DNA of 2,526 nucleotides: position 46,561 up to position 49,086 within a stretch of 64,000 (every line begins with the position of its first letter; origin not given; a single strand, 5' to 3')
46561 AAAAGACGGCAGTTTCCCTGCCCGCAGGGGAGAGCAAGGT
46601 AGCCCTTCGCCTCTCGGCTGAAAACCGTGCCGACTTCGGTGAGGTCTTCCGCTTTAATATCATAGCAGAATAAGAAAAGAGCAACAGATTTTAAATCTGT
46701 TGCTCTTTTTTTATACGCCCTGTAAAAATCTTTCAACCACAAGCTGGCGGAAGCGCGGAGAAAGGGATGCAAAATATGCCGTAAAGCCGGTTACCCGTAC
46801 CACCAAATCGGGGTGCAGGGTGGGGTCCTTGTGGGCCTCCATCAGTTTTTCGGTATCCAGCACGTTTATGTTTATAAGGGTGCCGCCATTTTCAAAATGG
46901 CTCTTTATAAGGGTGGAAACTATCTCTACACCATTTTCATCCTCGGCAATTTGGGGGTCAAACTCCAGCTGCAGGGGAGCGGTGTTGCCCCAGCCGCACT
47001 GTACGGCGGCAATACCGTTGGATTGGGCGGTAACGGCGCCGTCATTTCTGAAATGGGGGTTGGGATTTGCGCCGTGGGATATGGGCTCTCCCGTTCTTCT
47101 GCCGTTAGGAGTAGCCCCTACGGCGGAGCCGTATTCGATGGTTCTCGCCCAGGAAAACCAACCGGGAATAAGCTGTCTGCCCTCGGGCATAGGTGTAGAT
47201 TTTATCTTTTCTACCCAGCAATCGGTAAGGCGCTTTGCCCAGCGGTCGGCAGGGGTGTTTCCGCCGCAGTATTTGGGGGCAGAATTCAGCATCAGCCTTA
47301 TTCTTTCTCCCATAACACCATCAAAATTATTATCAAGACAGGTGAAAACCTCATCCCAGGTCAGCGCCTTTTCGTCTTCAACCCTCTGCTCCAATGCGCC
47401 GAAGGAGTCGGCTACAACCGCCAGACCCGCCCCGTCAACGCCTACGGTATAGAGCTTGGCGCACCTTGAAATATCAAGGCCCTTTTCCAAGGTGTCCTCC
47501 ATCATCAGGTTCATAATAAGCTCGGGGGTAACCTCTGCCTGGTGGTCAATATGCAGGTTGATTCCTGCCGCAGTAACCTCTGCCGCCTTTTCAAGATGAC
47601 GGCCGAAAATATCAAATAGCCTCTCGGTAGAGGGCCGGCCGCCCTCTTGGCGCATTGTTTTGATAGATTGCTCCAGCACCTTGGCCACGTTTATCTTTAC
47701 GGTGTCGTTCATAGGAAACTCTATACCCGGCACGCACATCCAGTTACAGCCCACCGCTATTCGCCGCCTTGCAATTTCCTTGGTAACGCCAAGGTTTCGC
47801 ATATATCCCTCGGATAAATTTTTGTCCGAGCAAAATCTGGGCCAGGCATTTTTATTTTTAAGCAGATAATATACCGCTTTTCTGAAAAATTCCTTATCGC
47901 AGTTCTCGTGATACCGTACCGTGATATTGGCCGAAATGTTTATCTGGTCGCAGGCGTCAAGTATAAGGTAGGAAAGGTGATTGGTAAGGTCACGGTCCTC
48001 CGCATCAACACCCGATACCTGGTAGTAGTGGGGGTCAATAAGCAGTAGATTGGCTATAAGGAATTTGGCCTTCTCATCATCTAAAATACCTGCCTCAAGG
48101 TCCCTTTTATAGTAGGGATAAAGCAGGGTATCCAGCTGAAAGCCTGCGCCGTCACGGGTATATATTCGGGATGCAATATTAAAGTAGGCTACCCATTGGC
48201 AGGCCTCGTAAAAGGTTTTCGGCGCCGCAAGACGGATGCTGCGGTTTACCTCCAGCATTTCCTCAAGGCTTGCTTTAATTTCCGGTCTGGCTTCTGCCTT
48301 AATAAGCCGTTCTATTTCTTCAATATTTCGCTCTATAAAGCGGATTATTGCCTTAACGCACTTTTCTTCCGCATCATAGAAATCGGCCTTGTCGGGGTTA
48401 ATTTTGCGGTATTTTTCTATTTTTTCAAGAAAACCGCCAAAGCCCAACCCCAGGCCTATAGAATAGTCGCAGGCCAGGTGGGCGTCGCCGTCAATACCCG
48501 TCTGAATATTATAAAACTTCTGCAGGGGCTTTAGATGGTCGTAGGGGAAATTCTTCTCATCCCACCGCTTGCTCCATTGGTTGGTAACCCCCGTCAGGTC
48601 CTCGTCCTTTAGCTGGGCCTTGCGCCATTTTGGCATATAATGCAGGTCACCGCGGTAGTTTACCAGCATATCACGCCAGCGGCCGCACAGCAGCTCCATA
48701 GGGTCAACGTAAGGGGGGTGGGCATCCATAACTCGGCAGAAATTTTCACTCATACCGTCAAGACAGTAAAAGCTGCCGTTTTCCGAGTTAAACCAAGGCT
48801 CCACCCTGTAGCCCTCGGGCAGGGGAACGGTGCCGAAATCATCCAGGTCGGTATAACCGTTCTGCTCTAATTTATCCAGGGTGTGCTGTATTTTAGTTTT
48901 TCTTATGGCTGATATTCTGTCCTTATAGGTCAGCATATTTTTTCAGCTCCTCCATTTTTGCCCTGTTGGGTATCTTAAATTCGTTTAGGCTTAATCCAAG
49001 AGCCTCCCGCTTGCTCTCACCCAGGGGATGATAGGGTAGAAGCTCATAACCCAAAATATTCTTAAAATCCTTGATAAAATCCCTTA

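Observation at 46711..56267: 9.6-kb operon coupling a second GRE/activase pair to three Gfo/Idh/MocA oxidoreductases, a Hyi-like isomerase and a secreted dockerin/GDPD-like protein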

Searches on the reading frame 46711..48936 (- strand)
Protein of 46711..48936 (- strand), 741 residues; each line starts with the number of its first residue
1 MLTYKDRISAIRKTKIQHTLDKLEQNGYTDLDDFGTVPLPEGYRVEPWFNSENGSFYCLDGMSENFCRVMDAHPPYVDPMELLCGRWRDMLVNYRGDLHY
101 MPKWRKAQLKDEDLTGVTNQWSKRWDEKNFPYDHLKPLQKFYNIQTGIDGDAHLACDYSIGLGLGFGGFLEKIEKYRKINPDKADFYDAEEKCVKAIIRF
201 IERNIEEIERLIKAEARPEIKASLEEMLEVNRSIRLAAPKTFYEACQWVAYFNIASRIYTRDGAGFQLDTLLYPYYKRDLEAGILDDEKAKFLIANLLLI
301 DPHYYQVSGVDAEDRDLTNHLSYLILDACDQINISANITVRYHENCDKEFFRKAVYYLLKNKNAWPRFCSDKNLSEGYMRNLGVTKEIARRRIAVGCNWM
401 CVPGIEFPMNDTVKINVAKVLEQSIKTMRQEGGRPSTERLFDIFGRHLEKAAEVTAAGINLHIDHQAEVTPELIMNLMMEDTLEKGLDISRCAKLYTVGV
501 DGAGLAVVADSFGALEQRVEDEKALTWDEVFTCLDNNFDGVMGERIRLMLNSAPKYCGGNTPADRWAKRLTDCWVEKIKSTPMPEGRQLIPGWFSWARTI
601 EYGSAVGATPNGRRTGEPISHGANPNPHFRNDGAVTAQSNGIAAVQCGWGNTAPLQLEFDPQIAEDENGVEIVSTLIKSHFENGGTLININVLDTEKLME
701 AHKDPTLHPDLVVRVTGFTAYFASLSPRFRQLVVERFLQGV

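Call 4: search_protein_families(library=pfam, proteins=[window:46711-48936:-])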
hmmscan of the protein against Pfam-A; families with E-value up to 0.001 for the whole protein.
window:46711-48936:- (741 aa): 2 families
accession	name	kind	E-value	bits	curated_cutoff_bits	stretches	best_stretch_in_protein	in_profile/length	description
PF02901.20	PFL-like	-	6.4e-89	299.8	24.3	1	54-603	38-647/647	Pyruvate formate lyase-like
PF01228.26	Gly_radical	-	1.7e-13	51.5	22.2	1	621-722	3-105/106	Glycine radical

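Call 8: search_protein_families(library=ncbifam, proteins=[window:46711-48936:-])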
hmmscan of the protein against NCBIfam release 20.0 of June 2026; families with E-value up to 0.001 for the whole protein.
window:46711-48936:- (741 aa): 12 families
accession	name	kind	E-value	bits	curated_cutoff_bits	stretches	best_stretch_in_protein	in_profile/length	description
TIGR01774.1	PFL2-3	subfamily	8.6e-80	269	678.2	1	142-736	146-781/786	formate C-acetyltransferase/glycerol dehydratase family glycyl radical enzyme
NF007437.0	PRK09983.1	equivalog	3.4e-59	200.7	1109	2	308-736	331-760/765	formate C-acetyltransferase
NF048009.1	SfplDhtHpfGKleb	equivalog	6.7e-56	189.9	1000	2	307-735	368-818/824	(2S)-3-sulfopropanediol dehydratase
NF043068.1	glycl_HYPD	equivalog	4.7e-55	187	1100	2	307-737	340-780/784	trans-4-hydroxy-L-proline dehydratase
NF048011.1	SfplDhtHpsGDes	equivalog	2.1e-50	171.9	1000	2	502-736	582-816/821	(2S)-3-sulfopropanediol dehydratase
TIGR04394.1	choline_CutC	equivalog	1.5e-43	149.5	1050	1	180-733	194-780/789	choline trimethylamine-lyase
NF033718.1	indole_decarb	equivalog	3.9e-32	111.3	1100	2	306-733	396-860/868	indoleacetate decarboxylase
NF033715.1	glycyl_HPDL_Lrg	equivalog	3.1e-31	108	1150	3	182-291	267-378/901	4-hydroxyphenylacetate decarboxylase large subunit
TIGR01255.1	pyr_form_ly_1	equivalog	9e-20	70.7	994.2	1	552-738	547-740/744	formate C-acetyltransferase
NF038360.1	rad_fix_GrcA3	exception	3.2e-10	39.9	158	1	670-736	6-72/78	autonomous glycyl radical cofactor GrcA3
TIGR04365.1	spare_glycyl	equivalog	4.2e-09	36.7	170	1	682-736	66-120/126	autonomous glycyl radical cofactor GrcA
NF008341.1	PRK11127.1-1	equivalog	9.1e-07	28.8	145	1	682-736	20-74/80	autonomous glycyl radical cofactor GrcA2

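Call 15: find_homologous_proteins(query=window:46714-48936:-)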
Query window:46714-48936:- (741 aa): 1815 proteins with E <= 0.001 among 8000 candidates; the best 120 are listed.
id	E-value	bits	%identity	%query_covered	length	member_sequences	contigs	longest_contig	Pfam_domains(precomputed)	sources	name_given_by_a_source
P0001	0.0e+0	1756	100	100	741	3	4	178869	PF02901.21,PF01228.27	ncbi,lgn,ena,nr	ncbi:MAG: formate acetyltransferase [Clostridia bacterium]|nr:formate acetyltransferase [Clostridia 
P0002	0.0e+0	1682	95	100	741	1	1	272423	PF02901.21,PF01228.27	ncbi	-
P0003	0.0e+0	1450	81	100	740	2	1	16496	PF02901.21,PF01228.27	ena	-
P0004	0.0e+0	1440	80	100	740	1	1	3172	PF02901.21,PF01228.27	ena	-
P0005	0.0e+0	1422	80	100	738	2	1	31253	PF02901.21,PF01228.27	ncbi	-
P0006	0.0e+0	1419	80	100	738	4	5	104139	PF02901.21,PF01228.27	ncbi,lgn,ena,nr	ncbi:MAG: formate acetyltransferase [Clostridia bacterium]|nr:formate acetyltransferase [Clostridia 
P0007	0.0e+0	1417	80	100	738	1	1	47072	PF02901.21,PF01228.27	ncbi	-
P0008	0.0e+0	1414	80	100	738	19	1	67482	PF02901.21,PF01228.27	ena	-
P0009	0.0e+0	1405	79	100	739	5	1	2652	PF02901.21,PF01228.27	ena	-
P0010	0.0e+0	1400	78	100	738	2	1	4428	PF02901.21,PF01228.27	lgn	-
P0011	0.0e+0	1400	78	100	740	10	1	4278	PF02901.21,PF01228.27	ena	-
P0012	0.0e+0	1396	77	100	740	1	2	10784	PF02901.21,PF01228.27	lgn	-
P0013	0.0e+0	1394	78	100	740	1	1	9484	PF02901.21,PF01228.27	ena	-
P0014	0.0e+0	1393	79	100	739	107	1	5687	PF02901.21,PF01228.27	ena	-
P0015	0.0e+0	1392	78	100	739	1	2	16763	PF02901.21,PF01228.27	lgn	-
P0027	0.0e+0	1381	77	100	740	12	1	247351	PF02901.21,PF01228.27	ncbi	-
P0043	0.0e+0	1366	76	100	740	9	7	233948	PF02901.21,PF01228.27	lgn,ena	-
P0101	0.0e+0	1306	75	100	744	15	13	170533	PF02901.21,PF01228.27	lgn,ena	-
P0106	0.0e+0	1304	74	100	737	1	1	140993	PF02901.21,PF01228.27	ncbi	-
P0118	0.0e+0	1298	73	100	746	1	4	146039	PF02901.21,PF01228.27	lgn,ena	-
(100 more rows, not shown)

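Call 16: find_related_loci(query=window:46714-48936:-, collection=genome_contigs, flank=10000)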
Query window:46714-48936:- (741 aa) in genome_contigs; peptide patterns used: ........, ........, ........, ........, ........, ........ (x = any residue, [..] = any of these).
53 stretches matched a pattern; 19 encode a relative of the query (tblastn E <= 1e-3); 18 distinct loci.
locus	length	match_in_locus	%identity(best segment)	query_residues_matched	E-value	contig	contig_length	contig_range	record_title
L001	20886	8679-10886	80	1-738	0e+0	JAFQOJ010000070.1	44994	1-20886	MAG: Clostridia bacterium isolate RGIG2003 Goat_Colon-1__c850998, whole genome shotgun sequence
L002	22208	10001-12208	80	1-738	0e+0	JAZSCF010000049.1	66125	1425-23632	MAG: Acutalibacteraceae bacterium isolate T1900044918_TS20190384.MAGScoT_cleanbin_000008 SGB_3345_k141_1178972, whole ge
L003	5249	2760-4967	80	1-738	0e+0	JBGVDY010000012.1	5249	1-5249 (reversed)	MAG: Acutalibacteraceae bacterium isolate fecal_MAG_426 fecal_MAG_426_contig_0012, whole genome shotgun sequence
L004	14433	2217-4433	78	1-741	0e+0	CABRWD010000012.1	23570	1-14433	MAG TPA_asm: uncultured Ruminococcaceae bacterium isolate MGYG-HGUT-01984 genome assembly, contig: GUT_GENOME119503_12,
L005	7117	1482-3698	79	1-741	0e+0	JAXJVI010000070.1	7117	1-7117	MAG: Acutalibacteraceae bacterium isolate DOME_MAG_5610 5610_C0334_k141_94567, whole genome shotgun sequence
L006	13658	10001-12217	79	1-741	0e+0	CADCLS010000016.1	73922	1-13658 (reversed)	MAG: Ruminococcaceae bacterium isolate RUG14768 genome assembly, contig: RUG14768_asm_16, whole genome shotgun sequence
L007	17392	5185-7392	75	1-738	0e+0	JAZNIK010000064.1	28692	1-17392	MAG: Acutalibacteraceae bacterium isolate T1900044685_TS20190151.MAGScoT_cleanbin_000030 SGB_1720_k141_2118718, whole ge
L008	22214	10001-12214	73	1-740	0e+0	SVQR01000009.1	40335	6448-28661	MAG: Oscillospiraceae bacterium isolate SIG622 NODE_4738_length_40335_cov_1.450035, whole genome shotgun sequence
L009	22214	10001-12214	72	1-740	0e+0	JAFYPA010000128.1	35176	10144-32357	MAG: Clostridia bacterium isolate RGIG7291 Water_buffalos_Cecum-4__c875179, whole genome shotgun sequence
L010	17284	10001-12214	70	1-741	0e+0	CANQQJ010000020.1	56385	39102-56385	MAG: uncultured Clostridia bacterium isolate Lapin-012__bin102 genome assembly, contig: Lapin-012__NODE_1044_length_5638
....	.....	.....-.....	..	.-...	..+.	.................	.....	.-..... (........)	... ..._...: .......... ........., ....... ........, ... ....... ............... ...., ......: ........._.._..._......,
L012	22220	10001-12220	81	1-741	0e+0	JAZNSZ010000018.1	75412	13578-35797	MAG: Acutalibacteraceae bacterium isolate T1900044805_TS20190271.MAGScoT_cleanbin_000019 SGB_2751_k141_97953, whole geno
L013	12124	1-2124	68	31-741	0e+0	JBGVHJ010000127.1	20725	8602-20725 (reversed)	MAG: Eubacteriales bacterium isolate fecal_MAG_346 fecal_MAG_346_contig_0127, whole genome shotgun sequence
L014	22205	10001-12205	71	1-739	0e+0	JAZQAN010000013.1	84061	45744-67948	MAG: Clostridia bacterium isolate T1900044642_TS20190108.MAGScoT_cleanbin_000091 SGB_1291_k141_2195561, whole genome sho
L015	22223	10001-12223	74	1-741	0e+0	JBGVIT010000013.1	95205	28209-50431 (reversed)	MAG: Clostridia bacterium isolate fecal_MAG_129 fecal_MAG_129_contig_0013, whole genome shotgun sequence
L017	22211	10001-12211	80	1-739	0e+0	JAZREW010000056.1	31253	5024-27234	MAG: Acutalibacteraceae bacterium isolate T1900045498_YK20190192.MAGScoT_cleanbin_000012 SGB_7461_k141_1846021, whole ge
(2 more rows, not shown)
